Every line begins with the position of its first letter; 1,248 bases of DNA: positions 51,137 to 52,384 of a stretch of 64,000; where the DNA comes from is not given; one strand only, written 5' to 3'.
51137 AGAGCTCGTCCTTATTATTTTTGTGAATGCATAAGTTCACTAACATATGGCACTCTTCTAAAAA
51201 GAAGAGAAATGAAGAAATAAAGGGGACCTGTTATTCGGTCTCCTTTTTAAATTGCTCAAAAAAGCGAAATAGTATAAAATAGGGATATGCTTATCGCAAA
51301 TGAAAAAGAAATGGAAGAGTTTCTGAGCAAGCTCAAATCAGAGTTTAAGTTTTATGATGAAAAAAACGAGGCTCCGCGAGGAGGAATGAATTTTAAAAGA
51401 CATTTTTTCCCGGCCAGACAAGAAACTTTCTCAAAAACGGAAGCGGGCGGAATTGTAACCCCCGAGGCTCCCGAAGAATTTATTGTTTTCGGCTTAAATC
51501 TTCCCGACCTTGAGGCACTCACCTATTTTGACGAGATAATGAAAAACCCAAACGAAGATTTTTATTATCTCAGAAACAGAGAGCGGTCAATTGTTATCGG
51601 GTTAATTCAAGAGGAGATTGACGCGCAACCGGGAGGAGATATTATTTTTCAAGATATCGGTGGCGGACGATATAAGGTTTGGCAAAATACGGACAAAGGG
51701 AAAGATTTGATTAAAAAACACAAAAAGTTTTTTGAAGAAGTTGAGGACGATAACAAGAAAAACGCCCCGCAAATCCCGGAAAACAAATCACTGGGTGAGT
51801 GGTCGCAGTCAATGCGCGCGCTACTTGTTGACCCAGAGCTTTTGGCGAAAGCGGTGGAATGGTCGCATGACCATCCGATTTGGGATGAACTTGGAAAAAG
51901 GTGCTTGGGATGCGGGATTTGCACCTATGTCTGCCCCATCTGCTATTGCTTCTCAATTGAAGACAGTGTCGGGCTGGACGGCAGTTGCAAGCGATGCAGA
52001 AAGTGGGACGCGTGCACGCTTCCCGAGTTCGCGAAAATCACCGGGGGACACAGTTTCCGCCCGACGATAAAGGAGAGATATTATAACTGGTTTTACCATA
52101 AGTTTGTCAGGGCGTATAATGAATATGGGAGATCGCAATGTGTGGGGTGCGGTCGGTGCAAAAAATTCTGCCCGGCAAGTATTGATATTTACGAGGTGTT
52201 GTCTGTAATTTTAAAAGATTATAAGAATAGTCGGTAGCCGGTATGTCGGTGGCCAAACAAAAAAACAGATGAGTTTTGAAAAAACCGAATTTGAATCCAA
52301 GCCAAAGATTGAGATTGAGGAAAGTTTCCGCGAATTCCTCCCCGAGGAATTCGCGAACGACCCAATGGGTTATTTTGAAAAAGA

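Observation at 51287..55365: Group-3b-like hydrogenase beta/gamma/delta subunit operon lacking the catalytic large subunit, with an inserted pseudokinase-like gene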

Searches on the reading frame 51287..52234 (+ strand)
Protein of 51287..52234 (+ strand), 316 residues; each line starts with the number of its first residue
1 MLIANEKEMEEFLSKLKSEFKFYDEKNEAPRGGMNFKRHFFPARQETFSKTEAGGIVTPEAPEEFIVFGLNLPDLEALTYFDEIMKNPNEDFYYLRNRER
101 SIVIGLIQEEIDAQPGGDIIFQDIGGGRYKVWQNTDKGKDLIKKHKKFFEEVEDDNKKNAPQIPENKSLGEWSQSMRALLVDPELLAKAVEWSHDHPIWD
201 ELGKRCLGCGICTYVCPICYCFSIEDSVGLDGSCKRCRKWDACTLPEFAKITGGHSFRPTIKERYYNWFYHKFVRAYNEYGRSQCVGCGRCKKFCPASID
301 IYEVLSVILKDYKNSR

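Call 3: search_protein_families(library=pfam, proteins=[window:51287-52234:+], max_evalue=0.1)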
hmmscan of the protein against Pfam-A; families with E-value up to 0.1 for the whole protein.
window:51287-52234:+ (316 aa): 14 families
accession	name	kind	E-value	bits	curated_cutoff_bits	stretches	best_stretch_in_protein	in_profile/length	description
PF17179.9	Fer4_22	-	8.5e-30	103.9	27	1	205-299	1-95/95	4Fe-4S dicluster domain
PF13183.11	Fer4_8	-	3.9e-07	30.9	27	2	234-299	8-68/68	4Fe-4S dicluster domain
PF12797.12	Fer4_2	-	1.2e-06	28.5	24.5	2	205-217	9-21/22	4Fe-4S binding domain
PF13534.11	Fer4_17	-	5.8e-06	27.2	22.2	2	234-300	2-61/61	4Fe-4S dicluster domain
PF25160.1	LdpA_Fe-S-bd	-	2.2e-05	24.6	27.6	1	282-298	25-41/49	LdpA Fe-S cluster-binding domain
PF13187.11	Fer4_9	-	2.9e-05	24.4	27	0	205-298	1-50/52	4Fe-4S dicluster domain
PF13746.11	Fer4_18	-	5.4e-05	23.8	27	1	277-305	53-81/114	4Fe-4S dicluster domain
PF14697.11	Fer4_21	-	7.8e-05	23.2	35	2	201-222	36-57/59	4Fe-4S dicluster domain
PF13237.11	Fer4_10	-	0.00012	22.4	25.5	1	282-298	6-22/53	4Fe-4S dicluster domain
PF00037.32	Fer4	-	0.0006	20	21.1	1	283-297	6-20/24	4Fe-4S binding domain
PF13484.11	Fer4_16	-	0.0024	19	30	1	201-217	48-64/66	4Fe-4S double cluster binding domain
PF12838.12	Fer4_7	-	0.0058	17.5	27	0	205-298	1-51/52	4Fe-4S dicluster domain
PF12837.12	Fer4_6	-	0.0063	16.9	25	1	283-297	7-21/24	4Fe-4S binding domain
PF15884.10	QIL1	-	0.027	15.4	26.6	1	130-177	5-53/77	MICOS complex subunit MIC13, QIL1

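Call 4: search_protein_families(library=ncbifam, proteins=[window:51287-52234:+], max_evalue=0.1)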
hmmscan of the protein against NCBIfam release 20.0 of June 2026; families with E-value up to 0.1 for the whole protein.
window:51287-52234:+ (316 aa): 44 families (the best 25 are shown)
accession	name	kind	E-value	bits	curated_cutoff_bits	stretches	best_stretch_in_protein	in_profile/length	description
NF040833.1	sulfhyd_HydB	equivalog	1.6e-43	149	750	1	31-309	52-336/367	NADPH-dependent hydrogenase/sulfhydrogenase 1 subunit beta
NF040829.1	sulfhyd_ShyB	equivalog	6.4e-37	127.3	690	1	38-307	57-328/334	NAD(P)-dependent hydrogenase/sulfhydrogenase 2 subunit beta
TIGR02910.1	sulfite_red_A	equivalog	4.5e-31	108.3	323.15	1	32-305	58-323/334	anaerobic sulfite reductase subunit AsrA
NF038196.1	ferrodoxin_EFR1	subfamily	2.1e-08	34.5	75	2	259-298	160-199/242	EFR1 family ferrodoxin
TIGR01971.1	NuoI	subfamily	1.1e-05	25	113.05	1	275-301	34-61/121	NADH-quinone oxidoreductase, chain I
TIGR01945.1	rnfC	subfamily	5.8e-05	21.8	245.95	2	187-217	386-415/435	RnfABCDGE type electron transport complex subunit C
NF040864.1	HgcB_ferredoxin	equivalog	7.7e-05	22.5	99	1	279-299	10-30/93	mercury methylation ferredoxin HgcB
NF004542.0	PRK05888.2-3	equivalog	8.5e-05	22.1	248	1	262-296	65-96/203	NADH-quinone oxidoreductase subunit NuoI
NF006076.0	PRK08222.1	equivalog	0.00013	21.8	270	1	275-298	30-53/181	hydrogenase 4 subunit H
NF040612.1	F420_dehyd_FpoI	exception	0.00015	21.6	180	1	275-298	34-57/135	F420H2 dehydrogenase subunit FpoI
NF045711.1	sulf_resp_HmcF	equivalog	0.00022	20.2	750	1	272-307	107-142/457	sulfate respiration complex iron-sulfur protein HmcF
NF045670.1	quin_L_LdhH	equivalog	0.00035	19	800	1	282-311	353-382/706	L-lactate dehydrogenase (quinone) large subunit LdhH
NF010590.0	PRK13984.1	equivalog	0.0007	17.8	946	1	282-311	189-218/611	putative oxidoreductase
NF042909.1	FMH_DH_FwdF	exception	0.00071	18.8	375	1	280-310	12-43/336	tungsten-dependent formylmethanofuran dehydrogenase subunit FwdF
NF009053.0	PRK12387.1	subfamily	0.00084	19.1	204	1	276-297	31-52/180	formate hydrogenlyase complex iron-sulfur subunit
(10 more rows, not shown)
